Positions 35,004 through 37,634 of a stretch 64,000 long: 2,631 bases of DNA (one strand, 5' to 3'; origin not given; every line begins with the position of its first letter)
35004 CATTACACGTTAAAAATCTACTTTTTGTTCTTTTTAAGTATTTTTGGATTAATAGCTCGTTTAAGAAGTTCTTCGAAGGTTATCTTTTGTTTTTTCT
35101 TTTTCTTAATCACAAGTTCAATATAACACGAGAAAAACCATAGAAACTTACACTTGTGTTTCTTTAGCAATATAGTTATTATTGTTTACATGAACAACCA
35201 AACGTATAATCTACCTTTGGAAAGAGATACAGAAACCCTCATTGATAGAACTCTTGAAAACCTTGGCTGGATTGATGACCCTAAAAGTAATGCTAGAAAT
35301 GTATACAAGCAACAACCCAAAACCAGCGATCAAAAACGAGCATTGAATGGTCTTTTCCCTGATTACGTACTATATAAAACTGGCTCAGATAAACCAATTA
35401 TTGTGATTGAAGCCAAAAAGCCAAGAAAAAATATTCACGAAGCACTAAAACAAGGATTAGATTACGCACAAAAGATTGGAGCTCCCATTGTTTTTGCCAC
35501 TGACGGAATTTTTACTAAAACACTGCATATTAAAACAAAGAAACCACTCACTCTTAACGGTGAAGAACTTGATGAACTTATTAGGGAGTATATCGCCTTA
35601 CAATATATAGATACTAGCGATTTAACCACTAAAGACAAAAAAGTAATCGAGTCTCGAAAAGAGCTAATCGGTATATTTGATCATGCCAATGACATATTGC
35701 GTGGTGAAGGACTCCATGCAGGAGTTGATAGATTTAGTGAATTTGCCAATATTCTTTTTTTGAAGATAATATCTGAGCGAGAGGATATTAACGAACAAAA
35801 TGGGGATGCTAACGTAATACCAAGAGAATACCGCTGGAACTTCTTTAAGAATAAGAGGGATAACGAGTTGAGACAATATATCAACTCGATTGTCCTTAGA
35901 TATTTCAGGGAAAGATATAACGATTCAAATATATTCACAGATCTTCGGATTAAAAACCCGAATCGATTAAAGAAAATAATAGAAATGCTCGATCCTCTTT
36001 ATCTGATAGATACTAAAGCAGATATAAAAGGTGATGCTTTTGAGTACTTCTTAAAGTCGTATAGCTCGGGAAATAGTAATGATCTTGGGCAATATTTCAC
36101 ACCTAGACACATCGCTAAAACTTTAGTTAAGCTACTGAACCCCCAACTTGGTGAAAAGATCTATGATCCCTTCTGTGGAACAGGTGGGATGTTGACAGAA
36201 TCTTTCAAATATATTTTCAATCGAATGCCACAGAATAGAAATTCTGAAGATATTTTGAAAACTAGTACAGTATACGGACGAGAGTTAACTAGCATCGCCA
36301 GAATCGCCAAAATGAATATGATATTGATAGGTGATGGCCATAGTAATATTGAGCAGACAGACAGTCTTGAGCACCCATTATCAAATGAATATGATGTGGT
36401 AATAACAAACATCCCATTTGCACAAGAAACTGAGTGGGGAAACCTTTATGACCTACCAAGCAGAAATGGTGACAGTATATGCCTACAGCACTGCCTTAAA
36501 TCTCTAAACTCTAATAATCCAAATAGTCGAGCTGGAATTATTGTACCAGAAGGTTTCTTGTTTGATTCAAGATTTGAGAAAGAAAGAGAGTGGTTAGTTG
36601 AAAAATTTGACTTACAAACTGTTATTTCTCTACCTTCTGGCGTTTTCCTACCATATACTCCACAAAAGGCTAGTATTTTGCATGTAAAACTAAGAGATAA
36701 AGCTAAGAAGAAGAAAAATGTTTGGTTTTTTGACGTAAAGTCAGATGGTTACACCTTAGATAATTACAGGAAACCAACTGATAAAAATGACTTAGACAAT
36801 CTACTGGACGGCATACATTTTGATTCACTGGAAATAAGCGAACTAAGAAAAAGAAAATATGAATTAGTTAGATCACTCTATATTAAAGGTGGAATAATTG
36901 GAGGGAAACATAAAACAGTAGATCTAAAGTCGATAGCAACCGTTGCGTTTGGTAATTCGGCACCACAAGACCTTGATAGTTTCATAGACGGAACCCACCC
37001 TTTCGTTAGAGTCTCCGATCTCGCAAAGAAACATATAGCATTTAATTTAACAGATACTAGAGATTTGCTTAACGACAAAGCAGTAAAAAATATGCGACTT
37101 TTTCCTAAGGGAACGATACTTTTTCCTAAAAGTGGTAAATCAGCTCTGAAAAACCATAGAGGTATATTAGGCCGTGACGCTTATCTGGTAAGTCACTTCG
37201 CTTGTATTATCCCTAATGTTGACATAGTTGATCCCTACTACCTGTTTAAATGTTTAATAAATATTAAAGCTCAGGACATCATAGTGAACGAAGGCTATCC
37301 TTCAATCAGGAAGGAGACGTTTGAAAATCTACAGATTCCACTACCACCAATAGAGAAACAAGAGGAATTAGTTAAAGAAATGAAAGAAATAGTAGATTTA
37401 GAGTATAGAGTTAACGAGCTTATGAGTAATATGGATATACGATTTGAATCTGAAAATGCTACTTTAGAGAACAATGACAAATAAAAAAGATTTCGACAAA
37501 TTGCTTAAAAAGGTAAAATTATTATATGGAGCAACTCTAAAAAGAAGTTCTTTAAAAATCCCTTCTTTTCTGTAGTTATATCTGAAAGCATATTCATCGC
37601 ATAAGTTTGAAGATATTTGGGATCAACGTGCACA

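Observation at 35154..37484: Single-chain Type IIG-like R-M-S enzyme inserted into a surface-glycan gene cluster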

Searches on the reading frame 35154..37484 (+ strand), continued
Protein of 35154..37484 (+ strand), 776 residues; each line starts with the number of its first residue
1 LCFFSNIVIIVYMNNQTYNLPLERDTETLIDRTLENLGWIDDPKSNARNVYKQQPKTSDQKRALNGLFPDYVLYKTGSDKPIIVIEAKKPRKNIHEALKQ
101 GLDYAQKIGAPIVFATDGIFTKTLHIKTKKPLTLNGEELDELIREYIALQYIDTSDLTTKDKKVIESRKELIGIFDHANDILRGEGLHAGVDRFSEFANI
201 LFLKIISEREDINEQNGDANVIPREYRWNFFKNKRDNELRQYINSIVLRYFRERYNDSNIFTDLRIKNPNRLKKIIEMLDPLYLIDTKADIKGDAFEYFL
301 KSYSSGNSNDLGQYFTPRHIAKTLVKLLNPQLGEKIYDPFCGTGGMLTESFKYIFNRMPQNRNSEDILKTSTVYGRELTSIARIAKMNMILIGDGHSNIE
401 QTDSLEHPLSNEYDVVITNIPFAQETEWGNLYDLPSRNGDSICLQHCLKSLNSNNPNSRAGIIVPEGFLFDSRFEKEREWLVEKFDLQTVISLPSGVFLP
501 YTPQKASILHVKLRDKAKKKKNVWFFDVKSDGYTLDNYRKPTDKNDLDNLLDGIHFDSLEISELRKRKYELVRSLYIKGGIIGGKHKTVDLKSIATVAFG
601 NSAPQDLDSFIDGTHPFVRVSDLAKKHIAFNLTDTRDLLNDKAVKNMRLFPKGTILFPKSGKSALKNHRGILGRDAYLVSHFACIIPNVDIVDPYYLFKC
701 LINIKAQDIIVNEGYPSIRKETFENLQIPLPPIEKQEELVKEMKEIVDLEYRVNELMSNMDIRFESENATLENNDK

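Call 42: search_protein_families(library=pfam, proteins=[P0018, P0102], max_evalue=10)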
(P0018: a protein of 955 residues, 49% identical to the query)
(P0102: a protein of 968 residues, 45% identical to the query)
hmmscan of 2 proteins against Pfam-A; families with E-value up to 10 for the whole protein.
P0018 (955 aa): 9 families
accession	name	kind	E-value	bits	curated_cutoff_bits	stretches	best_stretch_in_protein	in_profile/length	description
PF02384.22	N6_Mtase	-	7.3e-53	180.3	20.4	1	274-576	3-304/311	N-6 DNA Methylase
PF01420.25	Methylase_S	-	2.5e-35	122.6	22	2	583-751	2-158/168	Type I restriction modification DNA specificity domain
PF01170.24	UPF0020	-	5e-09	36.6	22.3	1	306-411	18-136/197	RMKL-like, methyltransferase domain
PF04313.20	HSDR_N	-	7.9e-09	36.1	25.1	2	47-93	124-166/198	Type I restriction enzyme R protein N terminus (HSDR_N)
PF07669.17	Eco57I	-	1e-08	35.9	25.3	1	390-482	67-171/171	Eco57I restriction-modification methylase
PF13588.12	HSDR_N_2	-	3e-07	31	25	1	47-115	35-100/110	Type I restriction enzyme R protein N terminus (HSDR_N)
PF12161.14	HsdM_N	-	0.0069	17.4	24.5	1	193-240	54-101/135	HsdM N-terminal domain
PF08774.17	VRR_NUC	-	0.047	14.2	23.8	1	40-82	54-94/116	VRR-NUC domain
PF10626.15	TraO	-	0.082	13.2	25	1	500-597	20-114/168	Conjugative transposon protein TraO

P0102 (968 aa): 7 families
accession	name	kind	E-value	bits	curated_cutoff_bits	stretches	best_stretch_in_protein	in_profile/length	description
PF02384.22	N6_Mtase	-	6.2e-50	170.7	20.4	1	271-570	2-287/311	N-6 DNA Methylase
PF01420.25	Methylase_S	-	1.9e-21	77.4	22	2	598-762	2-154/168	Type I restriction modification DNA specificity domain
PF07669.17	Eco57I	-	5.1e-10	40.1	25.3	1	355-494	3-171/171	Eco57I restriction-modification methylase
PF01170.24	UPF0020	-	4.9e-09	36.6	22.3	1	304-424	18-137/197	RMKL-like, methyltransferase domain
PF04313.20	HSDR_N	-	2e-08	34.8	25.1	1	46-91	121-164/198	Type I restriction enzyme R protein N terminus (HSDR_N)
PF13588.12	HSDR_N_2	-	1e-05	26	25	1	50-110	36-96/110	Type I restriction enzyme R protein N terminus (HSDR_N)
PF20473.4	MmeI_Mtase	-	0.0079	15.8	27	1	316-383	21-93/259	MmeI, DNA-methyltransferase domain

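Call 54: search_dna_similar(query=window:35190-37484:+, collection=plasmids, mode=protein, max_rows=15)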
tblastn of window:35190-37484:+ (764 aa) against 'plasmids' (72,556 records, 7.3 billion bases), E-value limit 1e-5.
Records with a match: 2855; places in all: 2960; records where one place covers at least 80% of the query: 2.
Best place of each record, by identity: <60% 2855.
By first word of the organism name: Escherichia 797; Klebsiella 726; Enterococcus 239; Acinetobacter 103; Lactococcus 78; Lactiplantibacillus 49; Vibrio 38; Enterobacter 34; Bacillus 30; Acetobacter 29; and 241 more.
By predicted mobility (MOB-suite, as given by PLSDB): non-mobilizable 1181; conjugative 1076; mobilizable 598.
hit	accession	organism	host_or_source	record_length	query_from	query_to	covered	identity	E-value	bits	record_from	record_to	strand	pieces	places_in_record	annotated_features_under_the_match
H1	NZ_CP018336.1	Clostridium kluyveri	cell culture,the pit mud of a Chinese ...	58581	8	731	95%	42.8%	2e-177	572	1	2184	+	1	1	N-6 DNA methylase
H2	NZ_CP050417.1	Acinetobacter baumannii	Homo sapiens,Pus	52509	10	743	96%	37.6%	3e-130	435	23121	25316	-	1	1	N-6 DNA methylase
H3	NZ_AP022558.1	Geobacillus subterraneus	-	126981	2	529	69%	42.9%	1e-128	430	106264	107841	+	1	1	N-6 DNA methylase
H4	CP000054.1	Rickettsia felis URRWXCal2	-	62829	8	461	59%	46.5%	8e-107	415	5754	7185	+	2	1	Type I site-specific restriction-modification system, R (restriction) ... | Type I restriction-modification system methyltransferase subunit | unknown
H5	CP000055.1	Rickettsia felis URRWXCal2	-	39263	8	461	59%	46.5%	8e-107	415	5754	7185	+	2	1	Type I site-specific restriction-modification system, R (restriction) ... | Type I restriction-modification system methyltransferase subunit | unknown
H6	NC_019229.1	Rickettsia felis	Liposcelis bostrychophila (booklouse)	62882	8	461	59%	46.5%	8e-107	415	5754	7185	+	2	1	type I restriction enzyme HsdR N-terminal domain-containing protein | N-6 DNA methylase | DnaA N-terminal domain-containing protein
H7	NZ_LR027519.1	Thermus thermophilus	-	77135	47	622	75%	22.5%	5e-17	94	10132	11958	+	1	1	hypothetical protein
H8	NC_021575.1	Trichormus variabilis ATCC 29413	-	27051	58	500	58%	26.6%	4e-27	126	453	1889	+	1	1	N-6 DNA methylase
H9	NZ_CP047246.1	Trichormus variabilis 0441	cell culture,thermal spring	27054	58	500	58%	26.6%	4e-27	126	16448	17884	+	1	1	N-6 DNA methylase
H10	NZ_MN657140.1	Cryobacterium sp.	-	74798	164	558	52%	29.2%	1e-38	162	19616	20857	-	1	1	class I SAM-dependent DNA methyltransferase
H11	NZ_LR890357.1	Klebsiella pneumoniae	Homo sapiens,urine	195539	9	500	64%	23.4%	4e-24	117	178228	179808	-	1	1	N-6 DNA methylase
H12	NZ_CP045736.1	Aeromicrobium yanjiei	plateau pika,cell culture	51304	57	503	59%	25.7%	2e-24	117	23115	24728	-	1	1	N-6 DNA methylase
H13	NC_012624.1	Sulfolobus islandicus Y.N.15.51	-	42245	184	562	50%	30.3%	5e-36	154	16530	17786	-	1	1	N-6 DNA methylase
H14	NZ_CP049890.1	Jeotgalibaca porci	pig,mono bacterial isolate,liquid joint ...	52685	162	519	47%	30.8%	8e-28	129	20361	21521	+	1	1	type I restriction-modification system subunit M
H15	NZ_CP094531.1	Chryseobacterium oryzae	Single cell,Andong Sikhe (Andong rice ...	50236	167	527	47%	30.0%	9e-32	141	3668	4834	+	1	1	class I SAM-dependent DNA methyltransferase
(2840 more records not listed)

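Call 55: search_dna_similar(query=window:35190-37484:+, collection=phages, mode=protein, max_rows=15)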
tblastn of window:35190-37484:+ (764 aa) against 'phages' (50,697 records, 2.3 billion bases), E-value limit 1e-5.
Records with a match: 100; places in all: 103; records where one place covers at least 80% of the query: 35.
Best place of each record, by identity: <60% 100.
By first word of the organism name: Acinetobacter 36; Bacteriophage 19; Staphylococcus 11; Mycobacterium 6; Streptococcus 6; Mycoplasma 5; Escherichia 4; Salmonella 4; Liberibacter 2; Listeria 2; and 4 more.
By host as written in the record: - 22; Acinetobacter baumannii 17; Staphylococcus aureus 6; Streptococcus suis 6; Acinetobacter baumannii 703 4; Mycobacterium smegmatis mc2 155 4; Acinetobacter baumannii 1971 3; Acinetobacter baumannii YMC/09/02/B1251 2; and 33 more.
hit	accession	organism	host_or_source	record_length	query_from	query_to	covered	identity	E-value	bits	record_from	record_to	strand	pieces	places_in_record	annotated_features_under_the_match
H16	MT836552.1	Bacteriophage sp.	human fecal samples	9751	8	731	95%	44.6%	0e+0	621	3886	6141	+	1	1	record has no annotation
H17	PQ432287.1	Acinetobacter phage phi11547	Acinetobacter baumannii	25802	10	743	96%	37.6%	9e-131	435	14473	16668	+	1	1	hypothetical protein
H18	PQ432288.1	Acinetobacter phage phi5038-11551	Acinetobacter baumannii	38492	10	743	96%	37.6%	1e-130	435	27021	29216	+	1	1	hypothetical protein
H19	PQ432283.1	Acinetobacter phage phi4197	Acinetobacter baumannii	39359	10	743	96%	37.6%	1e-130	435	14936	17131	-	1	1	hypothetical protein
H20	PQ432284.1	Acinetobacter phage phi5013-M1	Acinetobacter baumannii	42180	10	743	96%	37.6%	1e-130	435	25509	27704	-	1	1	hypothetical protein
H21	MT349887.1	Acinetobacter phage 5W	Acinetobacter baumannii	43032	10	743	96%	37.6%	1e-130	435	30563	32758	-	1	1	type I restriction enzyme M protein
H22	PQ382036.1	Acinetobacter phage vB_AbaSI_5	Acinetobacter baumannii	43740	10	743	96%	37.6%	1e-130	435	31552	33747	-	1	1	N-6 DNA methylase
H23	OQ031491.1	Acinetobacter phage MRostami-2023a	Acinetobacter sp.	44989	10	743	96%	37.6%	1e-130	435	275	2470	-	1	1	record has no annotation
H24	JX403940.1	Acinetobacter phage YMC/09/02/B1251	Acinetobacter baumannii YMC/09/02/B1251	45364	10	743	96%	37.6%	1e-130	435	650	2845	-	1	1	putative restriction-modification protein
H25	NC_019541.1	Acinetobacter phage YMC/09/02/B1251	Acinetobacter baumannii YMC/09/02/B1251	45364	10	743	96%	37.6%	1e-130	435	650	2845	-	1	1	N-6 DNA methylase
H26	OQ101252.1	Acinetobacter phage Aclw_8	Acinetobacter baumannii 703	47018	10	743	96%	37.6%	1e-130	435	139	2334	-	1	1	putative restriction-modification protein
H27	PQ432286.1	Acinetobacter phage phi5038-11536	Acinetobacter baumannii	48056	10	743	96%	37.6%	1e-130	435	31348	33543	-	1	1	hypothetical protein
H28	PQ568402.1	Acinetobacter phage PhabP_R1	Acinetobacter baumannii ATCC 17978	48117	10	743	96%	37.6%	1e-130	435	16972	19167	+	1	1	defense against restriction protein B | hypothetical protein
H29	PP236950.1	Acinetobacter phage vB_AbaS_Ftm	Acinetobacter baumannii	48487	10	743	96%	37.6%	1e-130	435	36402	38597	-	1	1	type I restriction-modification system DNA-methyltransferase subunit M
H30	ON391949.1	Acinetobacter phage YC#06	Acinetobacter baumannii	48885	10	743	96%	37.6%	1e-130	435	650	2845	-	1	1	hypothetical protein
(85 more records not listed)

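Call 57: get_annotated_region(hit=H24, flank=4000)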
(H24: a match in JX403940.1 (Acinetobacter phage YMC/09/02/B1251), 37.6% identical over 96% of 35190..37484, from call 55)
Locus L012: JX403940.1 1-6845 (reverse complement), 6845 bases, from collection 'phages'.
description: Acinetobacter phage YMC/09/02/B1251_ABA_BP, complete genome.
organism: Acinetobacter phage YMC/09/02/B1251 (NCBI taxid 1221835)
taxonomy: Viruses; Duplodnaviria; Heunggongvirae; Uroviricota; Caudoviricetes; Vieuvirus; Vieuvirus B1251
host: Acinetobacter baumannii YMC/09/02/B1251; source: isolate from sewage sample from a university hospital; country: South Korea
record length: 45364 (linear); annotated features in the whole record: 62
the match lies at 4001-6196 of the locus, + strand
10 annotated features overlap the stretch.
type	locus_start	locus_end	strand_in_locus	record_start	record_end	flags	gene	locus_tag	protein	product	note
CDS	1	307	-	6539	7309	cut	-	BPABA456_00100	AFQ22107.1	phage replication protein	-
CDS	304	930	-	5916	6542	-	-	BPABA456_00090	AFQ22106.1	hypothetical protein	-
CDS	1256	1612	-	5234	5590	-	-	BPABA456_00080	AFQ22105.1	hypothetical protein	-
CDS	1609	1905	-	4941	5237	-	-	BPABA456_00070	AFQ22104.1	hypothetical protein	-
CDS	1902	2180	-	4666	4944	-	-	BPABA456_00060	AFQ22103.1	hypothetical protein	-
CDS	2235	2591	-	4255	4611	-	-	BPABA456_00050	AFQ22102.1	hypothetical protein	-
CDS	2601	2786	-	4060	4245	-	-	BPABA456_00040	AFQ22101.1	hypothetical protein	-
CDS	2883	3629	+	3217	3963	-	-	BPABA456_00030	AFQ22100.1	putative repressor protein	-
CDS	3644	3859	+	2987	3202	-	-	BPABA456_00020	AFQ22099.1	hypothetical protein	-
CDS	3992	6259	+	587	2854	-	-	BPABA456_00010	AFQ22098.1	putative restriction-modification protein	-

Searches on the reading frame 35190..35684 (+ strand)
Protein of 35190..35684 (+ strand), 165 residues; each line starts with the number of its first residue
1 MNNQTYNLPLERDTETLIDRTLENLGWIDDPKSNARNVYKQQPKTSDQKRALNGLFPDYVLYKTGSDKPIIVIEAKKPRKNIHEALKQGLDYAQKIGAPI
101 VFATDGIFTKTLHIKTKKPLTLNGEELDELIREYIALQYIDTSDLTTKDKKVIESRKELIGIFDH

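Call 44: predict_structure(alignment_id=A2)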
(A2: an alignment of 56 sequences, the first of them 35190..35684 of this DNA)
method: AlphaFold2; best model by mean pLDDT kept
length: 165 residues; sequences in the alignment: 56
mean_pLDDT: 88.4   pTM: 0.79
mean pLDDT of the five models: 88.4, 88.3, 87.8, 87.4, 87.2
residues with pLDDT >= 90: 121; 70-90: 21; 50-70: 15; < 50: 8
segments of 3 or more residues with pLDDT < 50: 1-8
pLDDT, mean of each block of 10 residues (from residue 1): 46 85 97 96 95 95 97 91 94 97 93 96 93 96 83 69 68
secondary structure, 60 per line:
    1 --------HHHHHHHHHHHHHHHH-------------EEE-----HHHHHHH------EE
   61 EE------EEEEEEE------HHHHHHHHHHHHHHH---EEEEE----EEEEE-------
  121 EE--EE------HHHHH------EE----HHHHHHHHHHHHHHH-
elements in order: H9-24 E38-40 H46-52 E59-62 E69-75 H82-96 E100-104 E109-113 H133-137 H150-164
